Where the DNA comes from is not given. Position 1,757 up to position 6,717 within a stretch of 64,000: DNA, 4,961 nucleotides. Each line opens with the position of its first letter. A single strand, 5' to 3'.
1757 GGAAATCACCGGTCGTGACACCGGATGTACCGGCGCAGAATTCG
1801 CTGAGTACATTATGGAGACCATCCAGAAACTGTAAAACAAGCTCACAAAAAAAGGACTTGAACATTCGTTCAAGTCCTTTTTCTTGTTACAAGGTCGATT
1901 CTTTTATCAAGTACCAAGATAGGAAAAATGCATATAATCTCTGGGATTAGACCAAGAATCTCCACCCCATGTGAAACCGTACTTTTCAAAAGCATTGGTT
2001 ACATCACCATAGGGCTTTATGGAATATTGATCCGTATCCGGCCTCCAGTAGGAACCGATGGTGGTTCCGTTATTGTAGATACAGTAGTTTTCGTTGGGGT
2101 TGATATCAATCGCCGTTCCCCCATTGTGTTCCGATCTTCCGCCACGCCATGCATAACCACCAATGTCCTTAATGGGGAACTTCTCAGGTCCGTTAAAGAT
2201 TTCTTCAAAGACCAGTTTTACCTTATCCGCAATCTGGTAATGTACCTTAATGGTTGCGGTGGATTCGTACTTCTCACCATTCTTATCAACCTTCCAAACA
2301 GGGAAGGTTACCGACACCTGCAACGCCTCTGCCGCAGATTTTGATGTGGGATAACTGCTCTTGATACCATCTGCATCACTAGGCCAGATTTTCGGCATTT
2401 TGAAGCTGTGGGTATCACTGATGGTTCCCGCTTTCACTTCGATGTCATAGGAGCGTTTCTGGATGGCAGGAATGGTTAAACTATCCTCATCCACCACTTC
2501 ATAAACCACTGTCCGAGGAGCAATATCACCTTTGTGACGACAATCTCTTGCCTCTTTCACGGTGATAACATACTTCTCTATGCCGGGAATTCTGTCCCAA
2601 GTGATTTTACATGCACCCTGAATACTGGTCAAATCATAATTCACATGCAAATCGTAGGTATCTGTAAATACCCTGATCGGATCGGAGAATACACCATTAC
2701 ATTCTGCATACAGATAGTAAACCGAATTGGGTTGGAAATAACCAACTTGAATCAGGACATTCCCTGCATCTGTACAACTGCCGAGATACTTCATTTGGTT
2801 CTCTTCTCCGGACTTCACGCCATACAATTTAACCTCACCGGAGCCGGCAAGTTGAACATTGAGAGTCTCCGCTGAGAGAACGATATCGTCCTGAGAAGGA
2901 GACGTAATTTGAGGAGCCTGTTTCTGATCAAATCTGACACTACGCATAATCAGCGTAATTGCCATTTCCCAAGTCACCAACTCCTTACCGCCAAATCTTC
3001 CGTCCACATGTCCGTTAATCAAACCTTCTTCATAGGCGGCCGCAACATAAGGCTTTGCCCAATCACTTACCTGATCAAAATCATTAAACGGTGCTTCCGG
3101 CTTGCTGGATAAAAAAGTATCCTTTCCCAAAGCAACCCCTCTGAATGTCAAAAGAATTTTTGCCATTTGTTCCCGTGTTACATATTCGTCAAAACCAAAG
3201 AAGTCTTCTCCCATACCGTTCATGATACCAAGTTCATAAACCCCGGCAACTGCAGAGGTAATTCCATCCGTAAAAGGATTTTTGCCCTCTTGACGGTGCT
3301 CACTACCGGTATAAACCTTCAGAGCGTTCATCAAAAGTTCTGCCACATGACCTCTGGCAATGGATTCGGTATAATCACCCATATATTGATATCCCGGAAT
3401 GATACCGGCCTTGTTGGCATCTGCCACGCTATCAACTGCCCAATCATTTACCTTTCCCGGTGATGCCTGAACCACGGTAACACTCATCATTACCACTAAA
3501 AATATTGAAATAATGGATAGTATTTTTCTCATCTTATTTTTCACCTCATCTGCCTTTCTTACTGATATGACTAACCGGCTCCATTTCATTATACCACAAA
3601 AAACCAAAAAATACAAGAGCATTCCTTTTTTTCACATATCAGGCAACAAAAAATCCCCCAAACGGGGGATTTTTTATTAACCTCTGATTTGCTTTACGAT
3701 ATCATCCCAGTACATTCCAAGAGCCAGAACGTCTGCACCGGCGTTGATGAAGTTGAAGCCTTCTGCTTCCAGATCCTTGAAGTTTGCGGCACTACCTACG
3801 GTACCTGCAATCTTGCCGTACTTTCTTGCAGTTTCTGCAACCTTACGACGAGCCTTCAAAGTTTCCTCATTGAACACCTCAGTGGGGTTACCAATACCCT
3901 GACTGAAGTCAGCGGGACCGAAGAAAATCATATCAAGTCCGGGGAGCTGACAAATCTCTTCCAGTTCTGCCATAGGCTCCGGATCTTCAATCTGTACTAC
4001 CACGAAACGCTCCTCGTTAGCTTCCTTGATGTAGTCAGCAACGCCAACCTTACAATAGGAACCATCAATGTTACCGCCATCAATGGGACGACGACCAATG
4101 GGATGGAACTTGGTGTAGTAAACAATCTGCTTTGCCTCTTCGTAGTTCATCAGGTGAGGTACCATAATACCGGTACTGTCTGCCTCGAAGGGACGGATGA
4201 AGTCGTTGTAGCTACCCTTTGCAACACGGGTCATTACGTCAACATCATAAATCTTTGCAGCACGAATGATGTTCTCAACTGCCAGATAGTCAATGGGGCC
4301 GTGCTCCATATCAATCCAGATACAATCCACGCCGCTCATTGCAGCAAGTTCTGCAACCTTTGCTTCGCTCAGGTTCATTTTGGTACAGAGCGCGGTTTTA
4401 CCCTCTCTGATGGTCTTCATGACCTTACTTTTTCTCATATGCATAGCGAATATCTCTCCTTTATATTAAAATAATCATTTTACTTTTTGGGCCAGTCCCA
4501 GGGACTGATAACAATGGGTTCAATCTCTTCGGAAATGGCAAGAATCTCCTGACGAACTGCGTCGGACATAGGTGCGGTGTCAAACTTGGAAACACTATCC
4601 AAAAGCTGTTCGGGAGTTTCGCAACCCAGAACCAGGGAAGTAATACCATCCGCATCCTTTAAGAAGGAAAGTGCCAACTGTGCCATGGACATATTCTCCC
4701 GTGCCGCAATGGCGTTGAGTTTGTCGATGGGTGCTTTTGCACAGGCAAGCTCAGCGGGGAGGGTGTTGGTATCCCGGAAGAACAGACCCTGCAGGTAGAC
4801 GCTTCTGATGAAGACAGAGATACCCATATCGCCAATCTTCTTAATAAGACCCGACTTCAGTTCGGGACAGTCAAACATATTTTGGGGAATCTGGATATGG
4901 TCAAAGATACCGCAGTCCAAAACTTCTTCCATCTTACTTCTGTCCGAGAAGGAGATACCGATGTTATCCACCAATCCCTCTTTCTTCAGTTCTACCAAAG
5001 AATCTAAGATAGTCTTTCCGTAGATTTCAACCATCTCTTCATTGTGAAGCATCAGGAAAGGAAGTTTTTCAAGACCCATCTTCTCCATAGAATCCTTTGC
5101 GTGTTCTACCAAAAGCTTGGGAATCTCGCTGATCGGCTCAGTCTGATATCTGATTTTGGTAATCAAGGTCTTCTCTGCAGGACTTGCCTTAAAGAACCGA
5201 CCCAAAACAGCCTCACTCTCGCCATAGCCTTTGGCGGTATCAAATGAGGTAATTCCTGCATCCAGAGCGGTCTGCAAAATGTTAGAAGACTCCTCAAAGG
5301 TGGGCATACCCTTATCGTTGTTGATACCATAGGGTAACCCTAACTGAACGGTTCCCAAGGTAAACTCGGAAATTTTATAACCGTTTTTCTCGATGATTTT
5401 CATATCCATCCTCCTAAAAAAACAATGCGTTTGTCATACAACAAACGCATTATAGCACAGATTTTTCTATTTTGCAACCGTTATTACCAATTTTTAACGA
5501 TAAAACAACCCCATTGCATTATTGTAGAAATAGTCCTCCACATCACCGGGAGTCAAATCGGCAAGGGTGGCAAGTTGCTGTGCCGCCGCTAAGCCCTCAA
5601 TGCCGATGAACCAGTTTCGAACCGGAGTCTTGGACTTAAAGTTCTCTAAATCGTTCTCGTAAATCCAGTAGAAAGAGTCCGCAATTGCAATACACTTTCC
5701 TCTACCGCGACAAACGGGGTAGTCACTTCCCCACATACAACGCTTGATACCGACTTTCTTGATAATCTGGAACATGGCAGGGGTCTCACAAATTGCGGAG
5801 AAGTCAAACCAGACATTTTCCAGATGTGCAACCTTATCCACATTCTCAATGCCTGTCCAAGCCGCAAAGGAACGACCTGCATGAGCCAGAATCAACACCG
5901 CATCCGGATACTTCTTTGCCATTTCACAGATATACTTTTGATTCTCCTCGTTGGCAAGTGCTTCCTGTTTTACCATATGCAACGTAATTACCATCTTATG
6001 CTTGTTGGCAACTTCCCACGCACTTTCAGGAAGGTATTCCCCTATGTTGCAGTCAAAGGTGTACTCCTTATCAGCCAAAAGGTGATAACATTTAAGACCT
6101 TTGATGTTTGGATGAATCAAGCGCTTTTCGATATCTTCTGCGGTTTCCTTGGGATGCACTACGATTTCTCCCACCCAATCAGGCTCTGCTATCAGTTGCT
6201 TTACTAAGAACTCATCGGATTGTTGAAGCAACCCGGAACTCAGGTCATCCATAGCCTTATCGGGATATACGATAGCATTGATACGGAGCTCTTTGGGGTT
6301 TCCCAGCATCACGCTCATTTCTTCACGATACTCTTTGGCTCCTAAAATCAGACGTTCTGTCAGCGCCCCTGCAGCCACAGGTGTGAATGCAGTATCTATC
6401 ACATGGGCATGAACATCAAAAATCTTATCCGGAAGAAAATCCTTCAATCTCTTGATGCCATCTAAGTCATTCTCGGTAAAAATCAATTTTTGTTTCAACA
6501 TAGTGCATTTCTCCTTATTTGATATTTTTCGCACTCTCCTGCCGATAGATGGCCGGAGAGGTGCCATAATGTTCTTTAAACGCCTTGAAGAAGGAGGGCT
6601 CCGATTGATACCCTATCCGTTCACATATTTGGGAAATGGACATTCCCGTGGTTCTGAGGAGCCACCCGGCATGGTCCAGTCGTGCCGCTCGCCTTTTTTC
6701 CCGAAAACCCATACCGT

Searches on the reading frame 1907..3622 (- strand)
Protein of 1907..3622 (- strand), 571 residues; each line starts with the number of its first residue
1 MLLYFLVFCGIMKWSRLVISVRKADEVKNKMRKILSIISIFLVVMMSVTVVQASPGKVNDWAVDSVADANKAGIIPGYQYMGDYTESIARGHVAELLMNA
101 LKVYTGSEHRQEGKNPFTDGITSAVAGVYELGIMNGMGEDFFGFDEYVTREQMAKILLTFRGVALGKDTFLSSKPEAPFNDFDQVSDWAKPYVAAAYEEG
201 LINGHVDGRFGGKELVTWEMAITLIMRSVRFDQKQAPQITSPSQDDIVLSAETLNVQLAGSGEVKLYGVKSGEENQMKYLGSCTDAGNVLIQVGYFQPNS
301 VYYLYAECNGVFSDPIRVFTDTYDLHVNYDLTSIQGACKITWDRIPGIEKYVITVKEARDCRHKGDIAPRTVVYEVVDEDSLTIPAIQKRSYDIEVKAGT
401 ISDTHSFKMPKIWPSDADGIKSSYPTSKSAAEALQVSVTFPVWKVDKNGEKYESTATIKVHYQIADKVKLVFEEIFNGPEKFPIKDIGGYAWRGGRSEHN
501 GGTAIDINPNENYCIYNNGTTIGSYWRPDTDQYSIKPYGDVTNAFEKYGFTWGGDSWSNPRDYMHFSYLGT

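Call 23: search_protein_families(library=pfam, proteins=[window:1907-3622:-], max_evalue=0.0001)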
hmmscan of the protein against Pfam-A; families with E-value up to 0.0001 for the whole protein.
window:1907-3622:- (571 aa): 2 families
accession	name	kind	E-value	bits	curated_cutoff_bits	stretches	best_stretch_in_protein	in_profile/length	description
PF13539.11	Peptidase_M15_4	-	3.8e-16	59.9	25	1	495-568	5-70/70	D-alanyl-D-alanine carboxypeptidase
PF00395.25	SLH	-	5.9e-16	58.6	20.8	1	178-217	1-39/44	S-layer homology domain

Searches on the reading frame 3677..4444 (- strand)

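Call 23: search_protein_families(library=pfam, proteins=[window:3677-4444:-], max_evalue=0.0001)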
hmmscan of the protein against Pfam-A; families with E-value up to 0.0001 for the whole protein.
window:3677-4444:- (255 aa): 1 family
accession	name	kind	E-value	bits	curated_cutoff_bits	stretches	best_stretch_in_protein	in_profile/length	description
PF03328.21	HpcH_HpaI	-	1.3e-24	87.1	25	1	24-239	7-215/221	HpcH/HpaI aldolase/citrate lyase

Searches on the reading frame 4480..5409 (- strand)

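Call 23: search_protein_families(library=pfam, proteins=[window:4480-5409:-], max_evalue=0.0001)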
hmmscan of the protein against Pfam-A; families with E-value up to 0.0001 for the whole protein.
window:4480-5409:- (309 aa): 1 family
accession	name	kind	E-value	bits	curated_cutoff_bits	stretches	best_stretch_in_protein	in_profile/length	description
PF00248.27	Aldo_ket_red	-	6.5e-33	114.5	24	1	18-291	4-288/291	Aldo/keto reductase family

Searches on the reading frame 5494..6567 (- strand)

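Call 23: search_protein_families(library=pfam, proteins=[window:5494-6567:-], max_evalue=0.0001)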
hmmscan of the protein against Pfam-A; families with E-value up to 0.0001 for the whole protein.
window:5494-6567:- (357 aa): 1 family
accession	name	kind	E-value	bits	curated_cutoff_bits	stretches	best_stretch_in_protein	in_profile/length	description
PF04909.20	Amidohydro_2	-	4.4e-18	66.5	26.4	1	51-352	2-284/289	Amidohydrolase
